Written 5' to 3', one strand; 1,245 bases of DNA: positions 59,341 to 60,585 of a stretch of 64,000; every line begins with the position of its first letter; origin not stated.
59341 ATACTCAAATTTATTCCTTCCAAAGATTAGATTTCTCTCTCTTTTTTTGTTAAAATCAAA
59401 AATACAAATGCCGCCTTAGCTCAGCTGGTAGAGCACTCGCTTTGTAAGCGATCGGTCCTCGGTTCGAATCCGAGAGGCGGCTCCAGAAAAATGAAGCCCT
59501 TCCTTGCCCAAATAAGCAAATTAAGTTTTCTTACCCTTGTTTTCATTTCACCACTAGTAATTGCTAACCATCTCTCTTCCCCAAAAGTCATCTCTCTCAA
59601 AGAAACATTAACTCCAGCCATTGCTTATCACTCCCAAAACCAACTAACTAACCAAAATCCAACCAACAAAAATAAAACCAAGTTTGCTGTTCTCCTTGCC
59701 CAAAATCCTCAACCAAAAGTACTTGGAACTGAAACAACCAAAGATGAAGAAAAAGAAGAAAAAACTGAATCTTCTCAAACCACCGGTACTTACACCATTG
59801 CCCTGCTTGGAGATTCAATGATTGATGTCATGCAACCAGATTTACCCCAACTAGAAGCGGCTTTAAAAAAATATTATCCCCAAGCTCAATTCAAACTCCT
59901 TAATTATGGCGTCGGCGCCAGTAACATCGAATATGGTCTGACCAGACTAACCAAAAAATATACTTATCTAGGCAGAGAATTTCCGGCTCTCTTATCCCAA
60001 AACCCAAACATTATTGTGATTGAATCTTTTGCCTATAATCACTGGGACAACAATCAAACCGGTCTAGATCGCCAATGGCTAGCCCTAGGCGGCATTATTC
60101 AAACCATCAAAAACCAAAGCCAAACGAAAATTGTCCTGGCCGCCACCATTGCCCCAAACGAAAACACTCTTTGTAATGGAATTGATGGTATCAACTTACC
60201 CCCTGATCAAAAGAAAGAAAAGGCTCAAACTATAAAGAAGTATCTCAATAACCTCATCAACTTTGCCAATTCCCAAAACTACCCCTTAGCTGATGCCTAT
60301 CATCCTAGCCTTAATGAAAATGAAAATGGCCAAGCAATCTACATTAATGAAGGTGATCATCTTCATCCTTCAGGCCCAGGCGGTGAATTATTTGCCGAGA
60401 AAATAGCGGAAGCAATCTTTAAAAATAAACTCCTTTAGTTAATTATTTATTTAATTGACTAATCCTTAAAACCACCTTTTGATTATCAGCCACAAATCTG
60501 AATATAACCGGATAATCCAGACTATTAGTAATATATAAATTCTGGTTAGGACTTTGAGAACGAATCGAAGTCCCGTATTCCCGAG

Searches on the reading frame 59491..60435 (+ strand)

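Call 27: search_protein_families(library=pfam, proteins=[window:59491-60435:+], max_evalue=0.001)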
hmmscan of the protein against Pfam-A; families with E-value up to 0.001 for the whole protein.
window:59491-60435:+ (315 aa): 2 families
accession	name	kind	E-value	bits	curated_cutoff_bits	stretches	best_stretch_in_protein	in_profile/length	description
PF13472.12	Lipase_GDSL_2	-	4.4e-06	27.7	32.9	1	106-297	2-175/178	GDSL-like Lipase/Acylhydrolase family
PF00657.28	Lipase_GDSL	-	0.00025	21.7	23.6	1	103-305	1-208/208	GDSL-like Lipase/Acylhydrolase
